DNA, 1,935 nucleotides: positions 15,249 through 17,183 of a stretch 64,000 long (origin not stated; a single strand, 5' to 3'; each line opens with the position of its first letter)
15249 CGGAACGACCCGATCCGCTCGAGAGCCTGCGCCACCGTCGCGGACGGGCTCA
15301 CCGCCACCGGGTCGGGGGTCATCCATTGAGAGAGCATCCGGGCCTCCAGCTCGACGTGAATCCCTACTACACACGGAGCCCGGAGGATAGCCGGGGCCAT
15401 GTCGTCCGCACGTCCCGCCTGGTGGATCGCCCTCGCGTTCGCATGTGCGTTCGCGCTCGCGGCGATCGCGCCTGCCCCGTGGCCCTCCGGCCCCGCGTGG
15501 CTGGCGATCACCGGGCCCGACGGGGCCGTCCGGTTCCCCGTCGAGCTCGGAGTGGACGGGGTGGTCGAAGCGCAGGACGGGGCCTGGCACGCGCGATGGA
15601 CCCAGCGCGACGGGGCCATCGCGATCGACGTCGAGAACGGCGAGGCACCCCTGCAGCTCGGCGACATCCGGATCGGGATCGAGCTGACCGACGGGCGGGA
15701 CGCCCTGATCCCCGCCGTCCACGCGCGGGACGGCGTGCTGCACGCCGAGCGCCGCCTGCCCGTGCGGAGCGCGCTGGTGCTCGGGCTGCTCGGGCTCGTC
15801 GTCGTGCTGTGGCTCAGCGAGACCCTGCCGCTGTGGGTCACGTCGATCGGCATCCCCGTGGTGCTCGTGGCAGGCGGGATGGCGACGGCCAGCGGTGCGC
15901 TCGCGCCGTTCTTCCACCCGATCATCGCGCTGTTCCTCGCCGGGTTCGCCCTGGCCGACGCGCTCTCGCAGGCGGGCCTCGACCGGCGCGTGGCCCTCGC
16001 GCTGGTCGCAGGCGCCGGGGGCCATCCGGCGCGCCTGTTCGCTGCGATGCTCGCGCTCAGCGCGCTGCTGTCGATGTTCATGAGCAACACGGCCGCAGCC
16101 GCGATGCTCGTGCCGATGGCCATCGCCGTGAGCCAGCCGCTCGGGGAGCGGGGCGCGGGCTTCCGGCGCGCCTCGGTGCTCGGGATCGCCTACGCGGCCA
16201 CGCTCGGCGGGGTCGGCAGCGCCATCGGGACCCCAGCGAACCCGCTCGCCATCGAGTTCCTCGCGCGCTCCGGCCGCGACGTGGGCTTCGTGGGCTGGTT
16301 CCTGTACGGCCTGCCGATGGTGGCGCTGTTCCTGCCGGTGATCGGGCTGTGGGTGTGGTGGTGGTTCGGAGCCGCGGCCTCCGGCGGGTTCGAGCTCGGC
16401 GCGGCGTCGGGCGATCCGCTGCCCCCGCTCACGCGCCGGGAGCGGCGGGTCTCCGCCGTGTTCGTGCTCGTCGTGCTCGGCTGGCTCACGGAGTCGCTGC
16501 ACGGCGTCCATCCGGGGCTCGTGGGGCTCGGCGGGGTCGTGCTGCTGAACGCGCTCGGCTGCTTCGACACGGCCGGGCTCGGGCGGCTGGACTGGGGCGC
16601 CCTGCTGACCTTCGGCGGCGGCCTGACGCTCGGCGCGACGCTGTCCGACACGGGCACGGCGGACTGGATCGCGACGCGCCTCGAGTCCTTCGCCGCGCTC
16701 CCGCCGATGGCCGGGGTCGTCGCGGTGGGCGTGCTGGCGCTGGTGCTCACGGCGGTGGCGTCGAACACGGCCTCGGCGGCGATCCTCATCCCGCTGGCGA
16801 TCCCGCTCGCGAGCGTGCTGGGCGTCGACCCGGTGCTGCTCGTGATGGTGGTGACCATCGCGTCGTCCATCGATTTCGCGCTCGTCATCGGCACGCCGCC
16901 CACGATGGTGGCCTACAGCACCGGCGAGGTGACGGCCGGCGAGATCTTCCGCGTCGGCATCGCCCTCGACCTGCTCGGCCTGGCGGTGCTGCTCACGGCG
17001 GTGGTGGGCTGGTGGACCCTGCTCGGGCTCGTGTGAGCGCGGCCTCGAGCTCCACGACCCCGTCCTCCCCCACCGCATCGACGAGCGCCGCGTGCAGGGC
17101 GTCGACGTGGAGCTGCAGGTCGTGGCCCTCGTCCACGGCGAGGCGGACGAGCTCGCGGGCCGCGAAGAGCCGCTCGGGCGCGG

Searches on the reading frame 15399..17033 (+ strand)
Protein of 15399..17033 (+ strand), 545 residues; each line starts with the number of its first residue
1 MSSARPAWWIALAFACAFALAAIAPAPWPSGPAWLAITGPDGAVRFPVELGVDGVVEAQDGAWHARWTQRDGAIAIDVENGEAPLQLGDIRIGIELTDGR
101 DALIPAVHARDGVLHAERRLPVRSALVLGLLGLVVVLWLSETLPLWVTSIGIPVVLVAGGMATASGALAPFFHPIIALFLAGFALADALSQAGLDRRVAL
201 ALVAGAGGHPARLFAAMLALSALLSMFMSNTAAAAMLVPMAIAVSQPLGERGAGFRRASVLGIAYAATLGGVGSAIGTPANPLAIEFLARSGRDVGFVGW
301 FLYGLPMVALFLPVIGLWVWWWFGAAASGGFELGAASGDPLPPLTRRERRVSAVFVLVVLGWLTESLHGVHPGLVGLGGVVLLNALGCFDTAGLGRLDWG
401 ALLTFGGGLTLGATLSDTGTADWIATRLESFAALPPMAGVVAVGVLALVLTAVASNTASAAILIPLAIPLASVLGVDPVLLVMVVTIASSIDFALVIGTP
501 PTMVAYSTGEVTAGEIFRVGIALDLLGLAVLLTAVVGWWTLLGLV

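Call 99: search_solved_structures(query=window:15399-17033:+, max_evalue=0.001)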
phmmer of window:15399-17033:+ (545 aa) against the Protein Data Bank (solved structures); distinct sequences matched with E-value up to 0.001: 11.
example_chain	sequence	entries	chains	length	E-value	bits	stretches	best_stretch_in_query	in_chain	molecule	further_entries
5ul7_A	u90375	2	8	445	2.5e-53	184.7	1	120-536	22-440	Transporter, NadC family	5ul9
4f35_D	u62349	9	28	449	3.5e-53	184.2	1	120-536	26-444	Transporter, NadC family | DASS family sodium-coupled anion symporter | VcINDY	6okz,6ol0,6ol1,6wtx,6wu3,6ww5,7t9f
9n5n_A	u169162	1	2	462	3.8e-53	184.1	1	120-536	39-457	Transporter, NadC family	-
5uld_A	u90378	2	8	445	8.1e-50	173.1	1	120-536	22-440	Transporter, NadC family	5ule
8uvc_A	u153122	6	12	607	3.7e-38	134.6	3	397-538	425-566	Na(+)/dicarboxylate cotransporter 3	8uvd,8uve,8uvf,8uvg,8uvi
8y5u_A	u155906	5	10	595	3.7e-35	124.7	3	397-539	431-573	Solute carrier family 13 member 1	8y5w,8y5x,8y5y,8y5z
8w6h_A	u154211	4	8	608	5.5e-35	124.2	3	397-539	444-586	Solute carrier family 13 member 1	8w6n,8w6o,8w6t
30ut_A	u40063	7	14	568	1.1e-33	119.8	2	396-539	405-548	Na(+)/citrate cotransporter | Solute carrier family 13 member 5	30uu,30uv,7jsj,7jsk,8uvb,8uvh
8w6c_A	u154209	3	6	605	8.9e-32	113.6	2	348-539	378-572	Solute carrier family 13 member 2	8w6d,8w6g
8zkw_A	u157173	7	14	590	5.3e-26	94.5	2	130-252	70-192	Protein I'm not dead yet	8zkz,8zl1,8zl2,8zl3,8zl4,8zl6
8r33_A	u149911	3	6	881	1.7e-22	83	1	128-507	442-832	PHO90 isoform 1 | Low-affinity phosphate transporter PHO90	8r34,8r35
